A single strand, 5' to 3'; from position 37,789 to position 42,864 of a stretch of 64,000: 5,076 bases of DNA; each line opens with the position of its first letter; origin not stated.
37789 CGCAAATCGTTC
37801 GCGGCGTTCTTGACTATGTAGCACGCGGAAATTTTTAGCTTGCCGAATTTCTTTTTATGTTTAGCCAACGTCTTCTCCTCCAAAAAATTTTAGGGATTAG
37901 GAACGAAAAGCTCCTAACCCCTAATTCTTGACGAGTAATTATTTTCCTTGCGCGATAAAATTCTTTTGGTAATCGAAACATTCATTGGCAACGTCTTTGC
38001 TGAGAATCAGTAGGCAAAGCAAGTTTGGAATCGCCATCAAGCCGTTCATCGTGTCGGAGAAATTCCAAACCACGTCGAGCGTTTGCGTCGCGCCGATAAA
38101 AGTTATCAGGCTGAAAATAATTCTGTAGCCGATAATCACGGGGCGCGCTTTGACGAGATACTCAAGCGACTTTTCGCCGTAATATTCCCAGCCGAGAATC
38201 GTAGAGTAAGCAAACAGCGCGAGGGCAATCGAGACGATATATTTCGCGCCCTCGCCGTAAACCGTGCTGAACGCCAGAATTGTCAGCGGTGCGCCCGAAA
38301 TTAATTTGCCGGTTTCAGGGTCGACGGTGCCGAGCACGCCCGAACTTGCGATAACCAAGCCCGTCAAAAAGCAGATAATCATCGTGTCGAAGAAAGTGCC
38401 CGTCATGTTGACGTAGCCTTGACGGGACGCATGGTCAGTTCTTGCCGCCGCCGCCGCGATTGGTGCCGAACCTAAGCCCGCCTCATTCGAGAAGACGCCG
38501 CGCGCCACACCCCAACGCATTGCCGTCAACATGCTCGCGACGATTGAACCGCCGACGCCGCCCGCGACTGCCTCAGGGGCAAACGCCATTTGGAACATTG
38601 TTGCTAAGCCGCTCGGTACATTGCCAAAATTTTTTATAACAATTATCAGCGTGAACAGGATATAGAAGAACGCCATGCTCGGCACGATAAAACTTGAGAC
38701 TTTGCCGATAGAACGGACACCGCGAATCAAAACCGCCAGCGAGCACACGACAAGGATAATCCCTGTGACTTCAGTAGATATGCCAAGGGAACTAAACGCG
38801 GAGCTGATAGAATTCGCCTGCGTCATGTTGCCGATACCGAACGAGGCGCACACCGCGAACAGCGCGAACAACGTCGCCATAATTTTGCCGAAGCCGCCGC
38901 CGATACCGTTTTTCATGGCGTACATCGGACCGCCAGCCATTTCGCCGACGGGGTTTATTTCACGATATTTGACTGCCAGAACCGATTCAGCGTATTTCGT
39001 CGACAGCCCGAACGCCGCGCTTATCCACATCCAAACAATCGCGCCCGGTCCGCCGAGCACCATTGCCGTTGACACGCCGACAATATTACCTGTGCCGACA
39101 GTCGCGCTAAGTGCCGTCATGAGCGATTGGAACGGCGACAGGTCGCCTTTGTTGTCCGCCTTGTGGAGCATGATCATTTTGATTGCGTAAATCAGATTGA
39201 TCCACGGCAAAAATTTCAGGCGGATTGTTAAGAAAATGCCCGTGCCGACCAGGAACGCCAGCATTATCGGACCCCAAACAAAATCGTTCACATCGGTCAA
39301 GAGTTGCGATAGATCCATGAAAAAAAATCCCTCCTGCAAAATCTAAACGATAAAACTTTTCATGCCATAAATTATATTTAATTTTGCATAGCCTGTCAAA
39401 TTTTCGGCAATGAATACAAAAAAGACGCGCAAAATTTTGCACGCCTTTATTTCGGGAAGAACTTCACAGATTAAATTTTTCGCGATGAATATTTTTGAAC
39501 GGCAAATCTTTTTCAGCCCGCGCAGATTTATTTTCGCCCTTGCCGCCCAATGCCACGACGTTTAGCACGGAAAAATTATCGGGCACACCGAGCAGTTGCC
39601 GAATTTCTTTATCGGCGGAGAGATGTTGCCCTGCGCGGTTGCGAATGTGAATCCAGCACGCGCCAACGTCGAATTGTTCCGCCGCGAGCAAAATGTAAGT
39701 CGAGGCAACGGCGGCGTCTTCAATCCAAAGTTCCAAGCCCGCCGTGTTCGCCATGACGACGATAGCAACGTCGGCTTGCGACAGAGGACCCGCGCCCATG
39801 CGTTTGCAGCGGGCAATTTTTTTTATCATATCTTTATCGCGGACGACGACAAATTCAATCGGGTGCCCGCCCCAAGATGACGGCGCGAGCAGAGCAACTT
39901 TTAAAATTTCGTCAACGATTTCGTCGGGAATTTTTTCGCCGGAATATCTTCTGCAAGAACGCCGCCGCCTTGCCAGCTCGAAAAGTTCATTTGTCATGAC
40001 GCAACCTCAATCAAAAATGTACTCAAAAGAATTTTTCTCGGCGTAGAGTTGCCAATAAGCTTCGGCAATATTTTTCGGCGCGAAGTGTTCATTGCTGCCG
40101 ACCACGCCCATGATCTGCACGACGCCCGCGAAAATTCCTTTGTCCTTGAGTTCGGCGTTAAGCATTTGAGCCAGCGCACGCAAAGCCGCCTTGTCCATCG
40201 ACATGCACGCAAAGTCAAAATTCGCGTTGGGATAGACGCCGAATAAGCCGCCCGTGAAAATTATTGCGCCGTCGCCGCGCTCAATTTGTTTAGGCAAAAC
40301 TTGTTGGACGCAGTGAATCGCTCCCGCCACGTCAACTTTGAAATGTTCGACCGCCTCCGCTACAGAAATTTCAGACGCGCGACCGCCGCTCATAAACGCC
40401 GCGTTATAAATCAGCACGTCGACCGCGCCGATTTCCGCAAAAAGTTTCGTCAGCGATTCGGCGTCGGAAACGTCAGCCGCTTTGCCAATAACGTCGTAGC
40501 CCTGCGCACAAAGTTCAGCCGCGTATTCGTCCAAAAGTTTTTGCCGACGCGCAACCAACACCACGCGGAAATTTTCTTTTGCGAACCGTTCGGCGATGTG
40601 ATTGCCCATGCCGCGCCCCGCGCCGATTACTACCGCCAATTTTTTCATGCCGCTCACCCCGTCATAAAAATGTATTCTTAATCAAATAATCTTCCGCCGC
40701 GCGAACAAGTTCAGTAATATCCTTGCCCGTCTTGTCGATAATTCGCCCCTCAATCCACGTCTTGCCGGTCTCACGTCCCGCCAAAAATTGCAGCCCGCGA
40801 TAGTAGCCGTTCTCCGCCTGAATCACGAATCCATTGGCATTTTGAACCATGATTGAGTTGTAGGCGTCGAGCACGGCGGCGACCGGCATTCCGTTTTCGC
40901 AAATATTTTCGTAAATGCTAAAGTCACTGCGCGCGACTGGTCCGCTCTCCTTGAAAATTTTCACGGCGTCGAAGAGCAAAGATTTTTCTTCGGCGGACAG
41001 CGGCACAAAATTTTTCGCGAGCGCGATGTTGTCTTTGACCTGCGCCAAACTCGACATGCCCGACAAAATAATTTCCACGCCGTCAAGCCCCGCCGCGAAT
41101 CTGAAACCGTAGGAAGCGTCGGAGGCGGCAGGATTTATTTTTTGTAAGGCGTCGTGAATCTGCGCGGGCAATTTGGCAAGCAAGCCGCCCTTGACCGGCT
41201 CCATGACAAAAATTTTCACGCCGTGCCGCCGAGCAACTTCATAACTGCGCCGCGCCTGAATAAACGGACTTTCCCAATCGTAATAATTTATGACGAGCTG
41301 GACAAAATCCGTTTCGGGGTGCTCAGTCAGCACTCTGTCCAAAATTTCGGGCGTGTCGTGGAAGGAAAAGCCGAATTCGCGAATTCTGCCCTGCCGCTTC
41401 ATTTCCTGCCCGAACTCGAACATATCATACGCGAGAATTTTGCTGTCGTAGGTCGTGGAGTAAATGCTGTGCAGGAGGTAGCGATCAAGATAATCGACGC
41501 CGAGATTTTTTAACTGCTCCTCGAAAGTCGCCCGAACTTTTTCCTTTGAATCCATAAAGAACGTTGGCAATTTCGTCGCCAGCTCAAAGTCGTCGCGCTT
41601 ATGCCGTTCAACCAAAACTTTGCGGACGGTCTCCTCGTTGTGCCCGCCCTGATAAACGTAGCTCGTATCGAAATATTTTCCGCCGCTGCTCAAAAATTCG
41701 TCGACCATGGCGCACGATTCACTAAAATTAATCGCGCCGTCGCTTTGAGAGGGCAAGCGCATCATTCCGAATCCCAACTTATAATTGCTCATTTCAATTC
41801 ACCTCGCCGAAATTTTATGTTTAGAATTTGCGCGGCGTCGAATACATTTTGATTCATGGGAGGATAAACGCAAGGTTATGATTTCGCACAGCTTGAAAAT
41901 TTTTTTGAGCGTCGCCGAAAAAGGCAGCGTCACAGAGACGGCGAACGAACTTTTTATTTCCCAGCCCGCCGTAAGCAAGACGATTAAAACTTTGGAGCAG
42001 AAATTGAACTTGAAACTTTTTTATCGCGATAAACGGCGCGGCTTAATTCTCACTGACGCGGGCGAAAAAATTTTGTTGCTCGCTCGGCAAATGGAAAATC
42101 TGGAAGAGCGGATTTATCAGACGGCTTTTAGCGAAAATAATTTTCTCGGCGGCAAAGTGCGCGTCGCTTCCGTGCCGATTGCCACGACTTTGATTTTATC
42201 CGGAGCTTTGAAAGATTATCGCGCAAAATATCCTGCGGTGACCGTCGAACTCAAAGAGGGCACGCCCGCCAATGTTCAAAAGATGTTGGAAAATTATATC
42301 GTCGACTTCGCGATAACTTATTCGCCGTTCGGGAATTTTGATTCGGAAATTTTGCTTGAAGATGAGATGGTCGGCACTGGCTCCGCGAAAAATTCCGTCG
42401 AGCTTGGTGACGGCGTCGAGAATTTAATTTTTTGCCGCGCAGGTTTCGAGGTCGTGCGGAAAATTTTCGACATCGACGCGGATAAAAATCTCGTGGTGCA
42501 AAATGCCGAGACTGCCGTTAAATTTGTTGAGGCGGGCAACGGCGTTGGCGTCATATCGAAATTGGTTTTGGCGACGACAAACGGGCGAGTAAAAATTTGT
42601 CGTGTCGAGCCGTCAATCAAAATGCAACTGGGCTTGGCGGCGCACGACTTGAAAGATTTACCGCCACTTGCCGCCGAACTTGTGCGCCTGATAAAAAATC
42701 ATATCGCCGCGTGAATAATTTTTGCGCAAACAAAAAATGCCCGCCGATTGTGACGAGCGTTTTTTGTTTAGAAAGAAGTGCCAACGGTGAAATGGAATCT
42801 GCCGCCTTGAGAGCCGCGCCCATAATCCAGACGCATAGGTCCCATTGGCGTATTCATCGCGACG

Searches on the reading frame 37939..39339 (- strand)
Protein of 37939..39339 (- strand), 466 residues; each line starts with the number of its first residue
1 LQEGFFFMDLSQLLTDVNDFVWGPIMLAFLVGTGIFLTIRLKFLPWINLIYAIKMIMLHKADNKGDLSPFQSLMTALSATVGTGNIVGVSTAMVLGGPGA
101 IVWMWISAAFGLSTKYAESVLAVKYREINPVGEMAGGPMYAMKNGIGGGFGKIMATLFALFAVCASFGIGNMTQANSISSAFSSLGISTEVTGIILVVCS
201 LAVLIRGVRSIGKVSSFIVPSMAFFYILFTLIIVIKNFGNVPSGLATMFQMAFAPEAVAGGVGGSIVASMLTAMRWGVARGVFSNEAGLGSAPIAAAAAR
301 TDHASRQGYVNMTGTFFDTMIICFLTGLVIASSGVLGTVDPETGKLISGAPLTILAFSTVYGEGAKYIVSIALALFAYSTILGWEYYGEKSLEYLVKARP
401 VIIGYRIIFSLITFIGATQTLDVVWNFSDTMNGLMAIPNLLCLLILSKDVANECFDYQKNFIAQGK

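Call 6: search_protein_families(library=pfam, proteins=[window:37939-39339:-], max_evalue=0.001)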
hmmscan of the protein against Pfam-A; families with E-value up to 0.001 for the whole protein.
window:37939-39339:- (466 aa): 1 family
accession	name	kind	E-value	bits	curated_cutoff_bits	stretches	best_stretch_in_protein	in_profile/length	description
PF01235.23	Na_Ala_symp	-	1.6e-130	436.3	24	1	59-461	5-383/392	Sodium:alanine symporter family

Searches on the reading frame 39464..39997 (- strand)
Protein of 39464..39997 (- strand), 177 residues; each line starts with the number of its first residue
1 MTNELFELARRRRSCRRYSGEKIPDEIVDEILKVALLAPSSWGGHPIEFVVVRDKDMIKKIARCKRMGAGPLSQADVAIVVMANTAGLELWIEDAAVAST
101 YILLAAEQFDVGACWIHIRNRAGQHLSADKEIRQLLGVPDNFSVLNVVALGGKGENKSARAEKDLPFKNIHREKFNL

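Call 6: search_protein_families(library=pfam, proteins=[window:39464-39997:-], max_evalue=0.001)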
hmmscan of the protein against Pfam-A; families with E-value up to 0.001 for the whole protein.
window:39464-39997:- (177 aa): 2 families
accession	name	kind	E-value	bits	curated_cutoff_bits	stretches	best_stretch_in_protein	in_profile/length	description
PF00881.29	Nitroreductase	-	1.8e-21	77.5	23.5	2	10-62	2-54/167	Nitroreductase family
PF14512.11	TM1586_NiRdase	-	6.5e-05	23.1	27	0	28-80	160-207/215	Putative TM nitroreductase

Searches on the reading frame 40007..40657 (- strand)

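Call 6: search_protein_families(library=pfam, proteins=[window:40007-40657:-], max_evalue=0.001)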
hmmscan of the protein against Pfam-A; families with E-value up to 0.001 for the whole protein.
window:40007-40657:- (216 aa): 5 families
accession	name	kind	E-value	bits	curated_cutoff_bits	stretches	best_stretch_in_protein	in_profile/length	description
PF00106.31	adh_short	-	9.5e-31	107.2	26.6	1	6-181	1-178/195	short chain dehydrogenase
PF13561.12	adh_short_C2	-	3.6e-21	76.3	27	1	12-175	1-166/236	Enoyl-(Acyl carrier protein) reductase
PF08659.16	KR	-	6.7e-07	29.8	22.6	1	9-158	4-160/180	KR domain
PF01370.27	Epimerase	-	1.6e-05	24.9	20.9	1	9-104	2-89/240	NAD dependent epimerase/dehydratase family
PF02737.24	3HCDH_N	-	0.00023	21.6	22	1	9-51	3-44/180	3-hydroxyacyl-CoA dehydrogenase, NAD binding domain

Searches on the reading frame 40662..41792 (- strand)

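Call 7: search_protein_families(library=pfam, proteins=[window:40662-41792:-], max_evalue=0.001)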
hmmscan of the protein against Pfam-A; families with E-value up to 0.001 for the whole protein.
window:40662-41792:- (376 aa): 1 family
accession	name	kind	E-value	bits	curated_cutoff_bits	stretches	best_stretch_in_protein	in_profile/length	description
PF00248.27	Aldo_ket_red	-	1.1e-41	143.2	24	1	5-269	1-282/291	Aldo/keto reductase family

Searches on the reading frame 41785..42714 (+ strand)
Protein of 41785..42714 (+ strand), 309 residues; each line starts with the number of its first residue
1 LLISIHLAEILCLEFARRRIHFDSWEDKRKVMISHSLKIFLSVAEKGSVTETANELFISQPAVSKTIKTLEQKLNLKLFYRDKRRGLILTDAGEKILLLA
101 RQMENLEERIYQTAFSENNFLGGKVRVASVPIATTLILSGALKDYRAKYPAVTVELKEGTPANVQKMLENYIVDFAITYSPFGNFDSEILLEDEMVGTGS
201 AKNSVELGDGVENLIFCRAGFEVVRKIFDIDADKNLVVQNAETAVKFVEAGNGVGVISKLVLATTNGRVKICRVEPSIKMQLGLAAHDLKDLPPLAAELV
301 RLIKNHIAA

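Call 7: search_protein_families(library=pfam, proteins=[window:41785-42714:+], max_evalue=0.001)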
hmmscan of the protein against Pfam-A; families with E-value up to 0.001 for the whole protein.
window:41785-42714:+ (309 aa): 2 families
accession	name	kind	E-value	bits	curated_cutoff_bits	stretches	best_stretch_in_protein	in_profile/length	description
PF03466.25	LysR_substrate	-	8.7e-22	78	28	1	122-306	5-207/209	LysR substrate binding domain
PF00126.33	HTH_1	-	2.4e-20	72.7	26.6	1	36-94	3-60/60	Bacterial regulatory helix-turn-helix protein, lysR family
